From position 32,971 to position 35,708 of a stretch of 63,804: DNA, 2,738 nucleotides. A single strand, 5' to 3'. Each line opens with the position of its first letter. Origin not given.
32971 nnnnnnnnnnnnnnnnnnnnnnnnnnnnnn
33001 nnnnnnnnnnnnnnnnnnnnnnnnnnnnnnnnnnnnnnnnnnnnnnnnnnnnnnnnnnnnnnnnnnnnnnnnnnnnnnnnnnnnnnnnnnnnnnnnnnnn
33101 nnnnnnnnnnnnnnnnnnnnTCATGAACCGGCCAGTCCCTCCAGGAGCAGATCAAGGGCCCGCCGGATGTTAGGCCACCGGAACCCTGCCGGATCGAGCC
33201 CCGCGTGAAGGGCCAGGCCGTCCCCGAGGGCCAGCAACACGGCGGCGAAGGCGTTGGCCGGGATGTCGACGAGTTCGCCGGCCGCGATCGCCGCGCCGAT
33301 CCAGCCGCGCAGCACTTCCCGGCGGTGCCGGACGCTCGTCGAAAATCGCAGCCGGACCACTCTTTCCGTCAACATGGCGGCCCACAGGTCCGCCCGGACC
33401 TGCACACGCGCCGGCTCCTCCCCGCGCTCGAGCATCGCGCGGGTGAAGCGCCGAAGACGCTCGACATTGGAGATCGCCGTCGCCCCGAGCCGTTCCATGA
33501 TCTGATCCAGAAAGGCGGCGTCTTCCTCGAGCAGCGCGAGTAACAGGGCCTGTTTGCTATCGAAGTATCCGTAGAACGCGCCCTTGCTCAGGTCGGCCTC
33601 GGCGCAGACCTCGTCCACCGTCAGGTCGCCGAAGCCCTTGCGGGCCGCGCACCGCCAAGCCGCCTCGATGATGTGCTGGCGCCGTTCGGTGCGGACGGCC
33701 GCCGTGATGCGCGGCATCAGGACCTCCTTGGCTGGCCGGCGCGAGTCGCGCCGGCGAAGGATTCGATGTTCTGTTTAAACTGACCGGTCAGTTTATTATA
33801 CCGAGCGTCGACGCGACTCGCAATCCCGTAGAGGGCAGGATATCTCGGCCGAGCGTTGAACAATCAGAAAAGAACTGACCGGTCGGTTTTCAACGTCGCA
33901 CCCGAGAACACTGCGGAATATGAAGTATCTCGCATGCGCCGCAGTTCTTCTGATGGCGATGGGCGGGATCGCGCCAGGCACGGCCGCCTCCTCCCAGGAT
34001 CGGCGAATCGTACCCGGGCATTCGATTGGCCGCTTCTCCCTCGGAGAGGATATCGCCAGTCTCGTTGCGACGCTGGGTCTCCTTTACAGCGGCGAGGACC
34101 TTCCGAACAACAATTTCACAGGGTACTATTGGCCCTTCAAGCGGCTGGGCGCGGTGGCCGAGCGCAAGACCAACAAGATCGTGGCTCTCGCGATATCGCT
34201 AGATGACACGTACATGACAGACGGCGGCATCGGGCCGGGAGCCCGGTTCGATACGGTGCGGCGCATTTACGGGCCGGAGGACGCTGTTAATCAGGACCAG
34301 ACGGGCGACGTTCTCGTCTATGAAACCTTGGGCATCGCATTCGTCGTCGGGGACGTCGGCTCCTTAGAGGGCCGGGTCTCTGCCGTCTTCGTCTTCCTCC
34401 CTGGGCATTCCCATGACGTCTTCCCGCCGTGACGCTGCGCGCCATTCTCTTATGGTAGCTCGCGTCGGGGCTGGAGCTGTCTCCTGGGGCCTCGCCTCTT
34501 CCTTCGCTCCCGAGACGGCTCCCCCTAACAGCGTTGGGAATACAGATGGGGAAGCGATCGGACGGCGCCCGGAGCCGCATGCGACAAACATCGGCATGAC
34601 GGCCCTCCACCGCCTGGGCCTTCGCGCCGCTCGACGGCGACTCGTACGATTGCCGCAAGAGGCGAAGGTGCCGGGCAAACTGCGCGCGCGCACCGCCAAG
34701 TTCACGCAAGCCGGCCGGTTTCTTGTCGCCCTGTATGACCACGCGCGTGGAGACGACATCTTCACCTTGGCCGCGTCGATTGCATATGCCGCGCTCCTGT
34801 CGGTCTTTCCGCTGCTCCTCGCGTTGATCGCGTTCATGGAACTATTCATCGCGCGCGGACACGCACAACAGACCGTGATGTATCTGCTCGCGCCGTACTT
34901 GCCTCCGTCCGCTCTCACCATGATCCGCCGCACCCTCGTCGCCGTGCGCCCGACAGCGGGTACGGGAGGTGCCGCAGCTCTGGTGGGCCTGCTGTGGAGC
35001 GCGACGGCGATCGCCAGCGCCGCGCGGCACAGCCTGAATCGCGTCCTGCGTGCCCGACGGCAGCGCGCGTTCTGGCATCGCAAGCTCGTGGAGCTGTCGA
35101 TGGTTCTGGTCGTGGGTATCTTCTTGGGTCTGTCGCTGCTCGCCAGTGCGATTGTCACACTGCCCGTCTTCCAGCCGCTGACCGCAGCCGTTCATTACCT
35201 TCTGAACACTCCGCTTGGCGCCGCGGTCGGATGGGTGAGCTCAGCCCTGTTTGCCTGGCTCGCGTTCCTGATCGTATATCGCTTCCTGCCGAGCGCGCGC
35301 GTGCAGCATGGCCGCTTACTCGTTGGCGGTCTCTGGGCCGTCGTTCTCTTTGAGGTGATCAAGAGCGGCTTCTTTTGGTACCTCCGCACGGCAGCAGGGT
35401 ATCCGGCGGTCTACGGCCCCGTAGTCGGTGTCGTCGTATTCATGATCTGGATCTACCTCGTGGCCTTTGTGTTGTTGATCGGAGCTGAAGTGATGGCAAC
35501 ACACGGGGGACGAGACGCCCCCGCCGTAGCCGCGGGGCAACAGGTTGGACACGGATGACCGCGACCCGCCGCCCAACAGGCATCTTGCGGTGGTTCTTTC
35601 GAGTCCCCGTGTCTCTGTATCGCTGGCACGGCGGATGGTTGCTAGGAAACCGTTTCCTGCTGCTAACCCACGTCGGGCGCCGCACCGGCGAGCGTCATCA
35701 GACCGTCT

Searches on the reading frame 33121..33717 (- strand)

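Call 9: search_protein_families(library=pfam, proteins=[window:33121-33717:-], max_evalue=0.001)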
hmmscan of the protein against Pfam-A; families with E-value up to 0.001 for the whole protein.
window:33121-33717:- (198 aa): 2 families
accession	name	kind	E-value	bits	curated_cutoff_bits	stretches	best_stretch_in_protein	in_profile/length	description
PF00440.29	TetR_N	-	7.6e-16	58.1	24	1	16-62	1-47/47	Bacterial regulatory proteins, tetR family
PF13977.11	TetR_C_6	-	1.4e-08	35.3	27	1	86-195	3-113/115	BetI-type transcriptional repressor, C-terminal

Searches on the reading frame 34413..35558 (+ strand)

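Call 50: search_protein_families(library=pfam, proteins=[window:34413-35558:+], max_evalue=0.0001)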
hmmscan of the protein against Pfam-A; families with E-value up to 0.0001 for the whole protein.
window:34413-35558:+ (381 aa): 1 family
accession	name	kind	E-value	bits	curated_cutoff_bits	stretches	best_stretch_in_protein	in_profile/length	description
PF03631.20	Virul_fac_BrkB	-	4.3e-47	161.4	33.7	1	114-363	3-254/259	Virulence factor BrkB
